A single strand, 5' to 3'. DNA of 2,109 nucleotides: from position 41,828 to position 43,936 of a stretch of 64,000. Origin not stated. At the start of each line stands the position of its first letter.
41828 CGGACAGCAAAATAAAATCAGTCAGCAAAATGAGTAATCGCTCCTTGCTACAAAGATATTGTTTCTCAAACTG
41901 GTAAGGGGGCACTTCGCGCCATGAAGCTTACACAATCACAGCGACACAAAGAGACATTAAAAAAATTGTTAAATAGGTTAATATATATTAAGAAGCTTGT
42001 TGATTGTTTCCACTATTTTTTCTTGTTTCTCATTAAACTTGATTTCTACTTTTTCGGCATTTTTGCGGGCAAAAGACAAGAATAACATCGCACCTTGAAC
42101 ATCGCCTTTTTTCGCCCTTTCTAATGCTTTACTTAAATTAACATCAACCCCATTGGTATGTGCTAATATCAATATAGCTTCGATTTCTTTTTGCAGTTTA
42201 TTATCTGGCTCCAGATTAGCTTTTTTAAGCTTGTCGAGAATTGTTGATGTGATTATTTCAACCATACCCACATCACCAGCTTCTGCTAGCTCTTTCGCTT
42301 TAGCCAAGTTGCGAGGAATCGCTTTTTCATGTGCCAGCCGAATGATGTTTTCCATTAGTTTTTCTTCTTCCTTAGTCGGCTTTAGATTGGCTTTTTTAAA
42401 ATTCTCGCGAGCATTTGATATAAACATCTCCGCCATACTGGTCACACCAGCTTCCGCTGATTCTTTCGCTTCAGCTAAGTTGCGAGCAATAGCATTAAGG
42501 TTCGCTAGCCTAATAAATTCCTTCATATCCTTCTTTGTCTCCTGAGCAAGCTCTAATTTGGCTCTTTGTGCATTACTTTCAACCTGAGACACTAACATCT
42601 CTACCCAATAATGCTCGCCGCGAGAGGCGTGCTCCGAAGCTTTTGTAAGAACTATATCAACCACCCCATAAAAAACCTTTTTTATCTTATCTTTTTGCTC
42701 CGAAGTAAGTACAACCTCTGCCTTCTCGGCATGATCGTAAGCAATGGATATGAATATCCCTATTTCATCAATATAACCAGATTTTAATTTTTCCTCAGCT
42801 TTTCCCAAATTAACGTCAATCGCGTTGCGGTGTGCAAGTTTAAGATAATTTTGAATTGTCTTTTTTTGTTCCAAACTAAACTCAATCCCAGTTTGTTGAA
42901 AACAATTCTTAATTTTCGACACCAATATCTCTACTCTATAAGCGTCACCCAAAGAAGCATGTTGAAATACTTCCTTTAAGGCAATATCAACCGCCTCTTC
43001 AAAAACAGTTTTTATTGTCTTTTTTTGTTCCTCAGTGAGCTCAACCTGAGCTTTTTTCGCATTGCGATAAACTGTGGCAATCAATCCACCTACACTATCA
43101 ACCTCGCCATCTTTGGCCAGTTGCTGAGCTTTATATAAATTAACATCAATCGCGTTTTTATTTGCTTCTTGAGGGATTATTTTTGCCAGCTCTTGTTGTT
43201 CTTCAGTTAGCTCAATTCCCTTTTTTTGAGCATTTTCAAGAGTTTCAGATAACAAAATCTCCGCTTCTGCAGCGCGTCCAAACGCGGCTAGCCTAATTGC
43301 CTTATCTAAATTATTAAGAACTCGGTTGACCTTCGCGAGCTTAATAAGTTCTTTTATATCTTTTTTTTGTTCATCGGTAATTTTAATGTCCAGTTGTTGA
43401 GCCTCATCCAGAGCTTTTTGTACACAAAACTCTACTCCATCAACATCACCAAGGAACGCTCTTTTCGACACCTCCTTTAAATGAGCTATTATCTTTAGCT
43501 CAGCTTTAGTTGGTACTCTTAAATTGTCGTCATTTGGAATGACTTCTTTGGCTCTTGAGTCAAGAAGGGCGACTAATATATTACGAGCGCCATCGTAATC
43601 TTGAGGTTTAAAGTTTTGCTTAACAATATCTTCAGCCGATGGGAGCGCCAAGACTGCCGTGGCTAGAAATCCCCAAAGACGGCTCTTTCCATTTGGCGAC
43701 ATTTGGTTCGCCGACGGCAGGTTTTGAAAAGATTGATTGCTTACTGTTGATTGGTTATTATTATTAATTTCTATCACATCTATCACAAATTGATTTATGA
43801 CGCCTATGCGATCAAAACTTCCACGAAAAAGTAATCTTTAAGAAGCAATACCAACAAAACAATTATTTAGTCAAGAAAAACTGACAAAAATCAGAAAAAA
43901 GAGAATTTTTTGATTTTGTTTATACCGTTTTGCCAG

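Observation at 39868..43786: Tandem paralogous genes for secreted all-alpha repeat proteins of about 57 residues per repeat, with duplicated promoters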

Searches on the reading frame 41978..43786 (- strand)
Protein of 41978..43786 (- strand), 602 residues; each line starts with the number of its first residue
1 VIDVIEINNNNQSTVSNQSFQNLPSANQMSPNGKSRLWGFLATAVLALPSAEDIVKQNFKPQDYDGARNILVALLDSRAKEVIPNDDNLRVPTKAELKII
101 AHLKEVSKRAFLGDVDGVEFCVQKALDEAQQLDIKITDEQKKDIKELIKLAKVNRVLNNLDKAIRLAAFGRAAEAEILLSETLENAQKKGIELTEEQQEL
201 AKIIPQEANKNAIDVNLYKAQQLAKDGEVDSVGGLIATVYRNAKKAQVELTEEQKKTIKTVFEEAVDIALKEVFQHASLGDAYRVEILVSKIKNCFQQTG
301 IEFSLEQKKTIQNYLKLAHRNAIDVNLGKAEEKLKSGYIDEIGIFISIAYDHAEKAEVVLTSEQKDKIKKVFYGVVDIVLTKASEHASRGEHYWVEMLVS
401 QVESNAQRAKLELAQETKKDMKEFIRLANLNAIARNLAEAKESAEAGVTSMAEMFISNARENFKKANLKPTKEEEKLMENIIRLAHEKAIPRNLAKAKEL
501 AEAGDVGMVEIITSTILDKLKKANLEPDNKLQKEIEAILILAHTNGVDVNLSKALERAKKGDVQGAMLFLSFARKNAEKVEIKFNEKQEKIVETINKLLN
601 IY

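Call 3: search_protein_families(library=pfam, proteins=[window:41978-43786:-], max_evalue=1)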
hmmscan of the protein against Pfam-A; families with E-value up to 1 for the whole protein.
window:41978-43786:- (602 aa): 2 families
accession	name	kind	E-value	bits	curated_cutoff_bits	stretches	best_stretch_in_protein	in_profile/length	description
PF22271.1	DUF6955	-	0.079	13.6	27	0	243-265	31-53/91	Family of unknown function (DUF6955)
PF04618.17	HD-ZIP_N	-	0.22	12.5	22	0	385-450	37-93/109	HD-ZIP protein N terminus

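Call 4: search_protein_families(library=ncbifam, proteins=[window:41978-43786:-], max_evalue=1)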
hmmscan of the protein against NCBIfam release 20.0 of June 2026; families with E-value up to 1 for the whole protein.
window:41978-43786:- (602 aa): 1 family
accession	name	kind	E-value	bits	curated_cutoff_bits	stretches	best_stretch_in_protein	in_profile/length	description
NF041313.1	UDPGP_AglF_Halo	equivalog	0.15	11.5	400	1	538-597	99-158/234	UTP--glucose-1-phosphate uridylyltransferase AglF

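Call 6: find_homologous_proteins(query=window:41978-43702:-, max_evalue=0.001)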
Query window:41978-43702:- (574 aa): 1 proteins with E <= 0.001 among 8000 candidates.
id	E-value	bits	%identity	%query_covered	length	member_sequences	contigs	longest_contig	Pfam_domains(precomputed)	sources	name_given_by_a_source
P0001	0.0e+0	1194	100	100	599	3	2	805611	-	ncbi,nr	ncbi:MAG TPA: hypothetical protein PKD37_07535 [Oligoflexia bacterium]|nr:hypothetical protein [Olig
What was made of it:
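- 41978..43786 (-): par2 coding sequence. It is 602 aa from the GTG at 43786. Alternative starts are the GTG at 43777 (599 aa, NCBI call) and the ATG at 43702 (574 aa). Identical to P0001, 'hypothetical protein, Oligoflexia bacterium' (call 6).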

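Call 7: search_solved_structures(query=window:41978-43702:-, max_evalue=10)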
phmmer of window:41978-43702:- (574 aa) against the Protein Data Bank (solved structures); distinct sequences matched with E-value up to 10: 6.
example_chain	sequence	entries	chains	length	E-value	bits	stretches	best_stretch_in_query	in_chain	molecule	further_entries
9i5v_m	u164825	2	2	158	0.066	15.4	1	336-427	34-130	Small ribosomal subunit protein uS7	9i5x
9y6s_7E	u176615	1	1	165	0.25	13.5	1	100-143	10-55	Centrin, putative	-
9e71_Bb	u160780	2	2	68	0.35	13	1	126-166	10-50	aS35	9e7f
1k8m_A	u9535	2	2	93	0.43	12.8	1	296-351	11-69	E2 component of Branched-Chain alpha-Ketoacid Dehydrogenase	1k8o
6k0a_G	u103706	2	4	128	0.67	12.1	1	517-562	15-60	Ribonuclease P protein component 4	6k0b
1lt7_A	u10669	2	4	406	0.88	11.7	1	171-263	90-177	BETAINE-HOMOCYSTEINE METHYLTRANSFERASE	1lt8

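Call 23: search_protein_representatives(alignment_id=A1)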
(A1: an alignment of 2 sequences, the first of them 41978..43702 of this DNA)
Query: 2 sequences, 611 profile positions. Proteins with E-value up to 0.001 (for the whole library): 59; up to 1e-10: 18; up to 1e-30: 3. The best 59 are listed.
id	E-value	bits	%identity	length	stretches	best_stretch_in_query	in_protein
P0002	0.0e+00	1148.0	-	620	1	1-611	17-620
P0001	0.0e+00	1075.1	-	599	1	16-603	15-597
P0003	1.3e-31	126.0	-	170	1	433-596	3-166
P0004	4.2e-23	97.9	-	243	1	374-588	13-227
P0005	1.1e-19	86.7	-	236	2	403-538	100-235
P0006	1.4e-18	83.0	-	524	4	405-594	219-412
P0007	3.0e-18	81.9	-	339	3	171-309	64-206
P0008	6.1e-18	80.8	-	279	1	154-255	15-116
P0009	2.8e-16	75.4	-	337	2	402-587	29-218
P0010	2.9e-15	72.0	-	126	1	487-595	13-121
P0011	1.1e-13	66.8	-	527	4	421-580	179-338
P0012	1.6e-13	66.3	-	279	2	88-258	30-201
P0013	2.9e-13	65.4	-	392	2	289-524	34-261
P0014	3.3e-12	61.9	-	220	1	321-535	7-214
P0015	7.5e-12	60.7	-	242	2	434-563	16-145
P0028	4.3e-07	45.0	-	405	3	369-584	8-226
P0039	2.1e-05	39.4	-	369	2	415-570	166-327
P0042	4.0e-05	38.5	-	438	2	455-593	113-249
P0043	4.1e-05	38.5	-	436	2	385-525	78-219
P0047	1.3e-04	36.9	-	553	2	205-464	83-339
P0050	1.4e-04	36.7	-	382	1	434-559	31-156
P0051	2.3e-04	36.0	-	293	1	415-586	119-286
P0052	3.6e-04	35.4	-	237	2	478-586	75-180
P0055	5.1e-04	34.9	-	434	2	376-581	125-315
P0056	5.6e-04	34.7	-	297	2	396-512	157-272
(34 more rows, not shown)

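Call 26: list_cluster_members(proteins=[P0003, P0004, P0005, P0006, P0007, P0008, P0010, P0012, P0014, P0028])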
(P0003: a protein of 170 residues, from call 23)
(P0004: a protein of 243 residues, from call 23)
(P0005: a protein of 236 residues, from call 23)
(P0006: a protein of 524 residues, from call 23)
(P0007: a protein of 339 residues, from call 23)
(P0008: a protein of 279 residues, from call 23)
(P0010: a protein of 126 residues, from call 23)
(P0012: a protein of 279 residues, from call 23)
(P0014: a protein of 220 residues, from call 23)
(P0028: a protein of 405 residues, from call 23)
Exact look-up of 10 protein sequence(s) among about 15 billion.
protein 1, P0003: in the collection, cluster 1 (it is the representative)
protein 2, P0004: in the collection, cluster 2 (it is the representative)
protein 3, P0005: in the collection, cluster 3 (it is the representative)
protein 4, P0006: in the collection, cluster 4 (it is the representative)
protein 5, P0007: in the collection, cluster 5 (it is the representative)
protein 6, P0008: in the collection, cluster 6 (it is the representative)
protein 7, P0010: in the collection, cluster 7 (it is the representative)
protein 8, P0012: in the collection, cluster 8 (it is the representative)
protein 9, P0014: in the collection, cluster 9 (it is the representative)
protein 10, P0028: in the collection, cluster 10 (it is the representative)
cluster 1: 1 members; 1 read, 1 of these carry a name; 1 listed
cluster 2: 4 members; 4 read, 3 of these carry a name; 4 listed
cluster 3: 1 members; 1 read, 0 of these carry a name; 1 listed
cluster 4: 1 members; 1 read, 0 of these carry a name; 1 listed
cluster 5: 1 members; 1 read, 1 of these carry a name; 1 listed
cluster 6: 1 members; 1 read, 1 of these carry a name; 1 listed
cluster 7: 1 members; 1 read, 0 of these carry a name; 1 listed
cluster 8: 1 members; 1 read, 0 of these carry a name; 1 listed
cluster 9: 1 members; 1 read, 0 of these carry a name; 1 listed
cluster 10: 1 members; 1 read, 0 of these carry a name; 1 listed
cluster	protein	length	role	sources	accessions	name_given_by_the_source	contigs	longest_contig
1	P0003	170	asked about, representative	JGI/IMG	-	GGDEF domain-containing protein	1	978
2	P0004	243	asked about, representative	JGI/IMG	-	hypothetical protein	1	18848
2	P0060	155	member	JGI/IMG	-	hypothetical protein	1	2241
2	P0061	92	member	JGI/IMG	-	hypothetical protein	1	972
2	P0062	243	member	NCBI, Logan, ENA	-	-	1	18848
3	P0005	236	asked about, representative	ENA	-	-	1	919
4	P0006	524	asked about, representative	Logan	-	-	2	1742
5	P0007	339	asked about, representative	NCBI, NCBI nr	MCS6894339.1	MAG: hypothetical protein NZO16_07250, partial [Deltaproteobacteria bacterium] | hypothetical protein [Deltaproteobacteria bacterium]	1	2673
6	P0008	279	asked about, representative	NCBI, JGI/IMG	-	hypothetical protein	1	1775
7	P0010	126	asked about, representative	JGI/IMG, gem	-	-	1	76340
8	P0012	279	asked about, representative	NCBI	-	-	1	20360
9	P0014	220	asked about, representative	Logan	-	-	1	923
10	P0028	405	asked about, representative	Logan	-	-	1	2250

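Call 27: search_protein_families(library=pfam, alignment_id=A3, max_evalue=0.01)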
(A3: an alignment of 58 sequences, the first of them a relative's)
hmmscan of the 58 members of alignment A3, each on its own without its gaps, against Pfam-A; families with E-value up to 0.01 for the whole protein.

A. member 1, P0001 (599 aa): 0 families

B. families by the number of members that match (of 58 scanned): 52 families (the first 25 are shown)
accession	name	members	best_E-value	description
PF24884.1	NPHP3_hel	2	0.00015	Nephrocystin 3, helical domain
PF06246.17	Isy1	2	0.0041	Isy1-like splicing family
PF12937.12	F-box-like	1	9.2e-08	F-box-like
PF12328.13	Rpp20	1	3.5e-07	Rpp20 subunit of nuclear RNase MRP and P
PF10547.14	P22_AR_N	1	1e-05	P22_AR N-terminal domain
PF22888.1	FIMAH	1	2.3e-05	FIMAH domain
PF07836.16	DmpG_comm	1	2.5e-05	DmpG-like communication domain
PF25061.1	RRM_fung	1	3.1e-05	Fungal RNA-binding domain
PF02817.22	E3_binding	1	7.1e-05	e3 binding domain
PF11267.13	DUF3067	1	7.9e-05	Domain of unknown function (DUF3067)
PF00646.38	F-box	1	8.1e-05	F-box domain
PF08241.18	Methyltransf_11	1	0.00014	Methyltransferase domain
PF20056.4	DUF6455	1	0.00019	Family of unknown function (DUF6455)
PF11155.13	DUF2935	1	0.00032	Domain of unknown function (DUF2935)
PF08069.17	Ribosomal_S13_N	1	0.00046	Ribosomal S13/S15 N-terminal domain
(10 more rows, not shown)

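Call 34: find_encoding_contigs(protein=P0001, flank=10000, max_places=4)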
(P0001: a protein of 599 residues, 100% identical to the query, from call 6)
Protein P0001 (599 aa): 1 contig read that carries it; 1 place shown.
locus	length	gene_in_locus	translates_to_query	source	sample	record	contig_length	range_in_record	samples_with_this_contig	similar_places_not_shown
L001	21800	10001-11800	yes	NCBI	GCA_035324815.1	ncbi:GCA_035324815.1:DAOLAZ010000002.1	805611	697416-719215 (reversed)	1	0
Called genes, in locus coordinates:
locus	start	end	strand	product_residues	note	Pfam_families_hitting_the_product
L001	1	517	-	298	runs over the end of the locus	PF03279:Lip_A_acyltrans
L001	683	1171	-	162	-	PF01551:Peptidase_M23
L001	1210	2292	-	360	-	PF23795:SH3_YKFC_2nd (faint), PF06347:SH3_4 (weak), PF08239:SH3_3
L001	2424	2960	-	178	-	PF03703:bPH_2 (weak)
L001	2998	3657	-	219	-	PF01936:NYN (weak)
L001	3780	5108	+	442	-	PF04052:TolB_N, PF26549:Tricorn_N (weak), PF07676:PD40, PF26550:Tricorn_2nd, PF26549:Tricorn_N, PF26550:Tricorn_2nd, PF07676:PD40, PF26549:Tricorn_N (weak), +2 more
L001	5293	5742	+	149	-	PF00691:OmpA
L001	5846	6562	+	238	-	PF13428:TPR_14 (faint), PF13432:TPR_16 (faint), PF07719:TPR_2 (faint), PF13174:TPR_6 (weak)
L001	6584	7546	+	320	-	PF06574:FAD_syn, PF01687:Flavokinase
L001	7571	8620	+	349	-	PF01479:S4 (weak), PF00849:PseudoU_synth_2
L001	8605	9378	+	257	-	PF02578:Cu-oxidase_4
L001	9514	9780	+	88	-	-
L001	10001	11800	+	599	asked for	-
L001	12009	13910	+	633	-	-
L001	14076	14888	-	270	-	PF13485:Peptidase_MA_2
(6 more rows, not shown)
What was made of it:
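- The genome encodes Tol-Pal and LPS genes, so it has a periplasm and an outer membrane (call 34).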

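Call 35: find_related_loci(query=A1, collection=genome_contigs, flank=6000)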
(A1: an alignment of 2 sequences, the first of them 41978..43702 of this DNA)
Query A1 (574 aa) in genome_contigs; peptide patterns used: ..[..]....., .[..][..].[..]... (x = any residue, [..] = any of these).
296 stretches matched a pattern, but none encodes a relative of the query by tblastn (E <= 1e-3).
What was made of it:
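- Tried and rejected: A genome-collection scan with the two-paralog alignment found nothing (call 35).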

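Call 38: find_homologous_proteins(query=A3, max_evalue=0.00001)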
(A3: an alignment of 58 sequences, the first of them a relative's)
Query A3 (58 sequences) (599 aa, profile of the alignment): 1 proteins with E <= 0.00001 among 8000 candidates.
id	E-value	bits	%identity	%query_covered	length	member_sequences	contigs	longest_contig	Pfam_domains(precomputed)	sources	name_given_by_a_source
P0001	4.3e-101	356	100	100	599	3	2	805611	-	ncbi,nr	ncbi:MAG TPA: hypothetical protein PKD37_07535 [Oligoflexia bacterium]|nr:hypothetical protein [Olig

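Call 39: predict_structure(alignment_id=A1)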
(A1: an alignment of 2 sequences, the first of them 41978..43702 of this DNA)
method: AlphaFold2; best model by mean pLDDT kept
length: 574 residues; sequences in the alignment: 2
mean_pLDDT: 83.6   pTM: 0.52
mean pLDDT of the five models: 83.6, 82.0, 81.2, 79.9, 79.5
residues with pLDDT >= 90: 325; 70-90: 181; 50-70: 6; < 50: 62
segments of 3 or more residues with pLDDT < 50: 1-62
pLDDT, mean of each block of 10 residues (from residue 1): 33 33 34 31 34 36 62 77 80 83 76 76 82 85 87 86 78 86 91 92 95 92 92 93 95 94 93 86 94 95 90 86 92 91 89 93 92 87 86 94 95 95 96 93 93 94 94 94 93 87 91 95 96 93 95 92 94 83
secondary structure, 60 per line:
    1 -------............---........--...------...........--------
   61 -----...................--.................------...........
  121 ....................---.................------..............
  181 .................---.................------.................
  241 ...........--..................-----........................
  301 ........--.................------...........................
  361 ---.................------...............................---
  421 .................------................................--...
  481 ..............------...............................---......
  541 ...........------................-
elements in order: H8-19 H23-30 H42-52 H66-84 H87-103 H110-140 H144-160 H167-197 H201-217 H224-251 H254-271 H277-308 H311-327 H334-360 H364-380 H387-417 H421-437 H444-475 H478-494 H501-531 H535-551 H558-573
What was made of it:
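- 43643..43678 (-): par2 N-terminal hydrophobic segment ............. It is preceded by K-S-R and followed by PSAEDIV. This is the putative Sec signal h-region. AlphaFold2 models residues 1-62 of the 574-aa form at pLDDT below 50 (call 39).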

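Call 42: fold_search(model_id=the predicted structure, library=pdb)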
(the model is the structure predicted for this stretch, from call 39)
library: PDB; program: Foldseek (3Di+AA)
matches with E <= 10: 851; with E <= 0.001: 0
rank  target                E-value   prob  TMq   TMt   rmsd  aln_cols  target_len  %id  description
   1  8v3b_a                1.1e-02  0.99  0.17  0.22  27.7       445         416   14  Computational Designed Nanocage O43_129_+4 (released 2024-03-13)
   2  9kfx_A                1.2e-02  0.66  0.10  0.10  32.2       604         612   12  Crystal structure of synthetic PPR-DYW in complex with target RNA (released 2025-11-12)
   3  7rdr_A                1.6e-02  0.72  0.12  0.14  26.2       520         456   15  Circular tandem repeat protein with novel repeat topology and enhanced subunit contact surfaces (released 2021-09-01)
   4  8ga7                  2.6e-02  0.35  0.09  0.10  39.5       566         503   13  Geometrically programmable nanomaterial construction using regularized protein building blocks (released 2024-03-13)
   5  9dze_K                2.7e-02  0.96  0.13  0.20  30.7       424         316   16  Computationally Designed Bifaceted Protein Nanomaterial pD5-14 (released 2024-10-30)
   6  8bbg_A                2.8e-02  0.51  0.12  0.08  27.9       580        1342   14  Structure of the IFT-A complex; anterograde IFT-A train model (released 2022-12-21)
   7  8bbg_D                3.3e-02  0.30  0.09  0.05  31.2       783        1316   13  Structure of the IFT-A complex; anterograde IFT-A train model (released 2022-12-21)
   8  5l9u_O                3.6e-02  0.38  0.09  0.08  35.1       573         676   13  Model of human Anaphase-promoting complex/Cyclosome (APC/C-CDH1) with a cross linked Ubiquitin variant-substrate-UBE2C (released 2016-09-14)
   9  8qah_B                4.5e-02  0.47  0.10  0.13  35.4       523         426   18  X-ray crystal structure of a de novo designed single-chain parallel coiled-coil alpha-helical barrel with 8 inner heli (released 2024-07-03)
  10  5dse_A                4.9e-02  0.38  0.11  0.11  30.2       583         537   12  Crystal Structure of the TTC7B/Hyccin Complex (released 2015-12-02)
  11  7sqc_R0               5.3e-02  0.54  0.12  0.05  27.8       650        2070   11  Ciliary C1 central pair apparatus isolated from Chlamydomonas reinhardtii (released 2022-04-13)
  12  2pft                  5.5e-02  0.95  0.22  0.23  25.1       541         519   12  The Crystal Structure of Mouse Exo70 Reveals Unique Features of the Mammalian Exocyst (released 2007-05-22)
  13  9dze_A                5.5e-02  0.91  0.12  0.20  25.7       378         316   16  Computationally Designed Bifaceted Protein Nanomaterial pD5-14 (released 2024-10-30)
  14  5h11                  5.9e-02  0.98  0.23  0.26  18.2       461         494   10  Crystal structure of Zebrafish Sec10 (released 2017-02-01)
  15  8qah_A                6.1e-02  0.51  0.10  0.13  34.7       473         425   18  X-ray crystal structure of a de novo designed single-chain parallel coiled-coil alpha-helical barrel with 8 inner heli (released 2024-07-03)
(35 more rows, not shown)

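Call 52: search_protein_families(library=padloc, proteins=[window:41978-43786:-], max_evalue=0.1)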
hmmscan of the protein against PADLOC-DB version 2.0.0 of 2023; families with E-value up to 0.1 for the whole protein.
window:41978-43786:- (602 aa): 0 families

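Call 53: search_protein_families(library=phrogs, proteins=[window:41978-43786:-], max_evalue=0.1)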
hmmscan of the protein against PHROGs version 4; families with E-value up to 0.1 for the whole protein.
window:41978-43786:- (602 aa): 4 families
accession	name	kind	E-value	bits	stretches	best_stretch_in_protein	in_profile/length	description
phrog_19820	-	unknown function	0.021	16.2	0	177-200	53-76/98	-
phrog_23815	-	unknown function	0.045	14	0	153-262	119-230/318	-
phrog_27167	-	unknown function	0.047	14.9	1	132-164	6-40/84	-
phrog_17570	-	unknown function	0.062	14.4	0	371-410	37-75/104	-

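Call 63: find_related_loci(query=A7, collection=genome_contigs, flank=6000)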
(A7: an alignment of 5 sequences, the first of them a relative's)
Query A7 (524 aa) in genome_contigs; peptide patterns used: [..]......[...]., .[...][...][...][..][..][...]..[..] (x = any residue, [..] = any of these).
32 stretches matched a pattern; 4 encode a relative of the query (tblastn E <= 1e-3); 4 distinct loci.
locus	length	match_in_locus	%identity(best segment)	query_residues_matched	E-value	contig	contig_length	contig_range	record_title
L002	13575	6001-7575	45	1-524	6e-130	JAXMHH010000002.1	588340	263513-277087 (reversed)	MAG: bacterium isolate STL-UBA1 C1.96.fa-2, whole genome shotgun sequence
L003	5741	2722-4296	43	1-524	2e-129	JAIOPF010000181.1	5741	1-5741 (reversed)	MAG: Deltaproteobacteria bacterium isolate LakeFargette_0920_ALND_MAG_57_7 LacPavin_0920_ALND_scaffold_481084, whole gen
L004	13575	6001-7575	45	1-524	3e-122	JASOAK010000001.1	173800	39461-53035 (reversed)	MAG: bacterium isolate UBA10199-1 HKU-EGSB-UBA10199-1_1, whole genome shotgun sequence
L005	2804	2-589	52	74-524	4e-51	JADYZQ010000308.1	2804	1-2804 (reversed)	MAG: Deltaproteobacteria bacterium isolate SJ577 c_000001268319, whole genome shotgun sequence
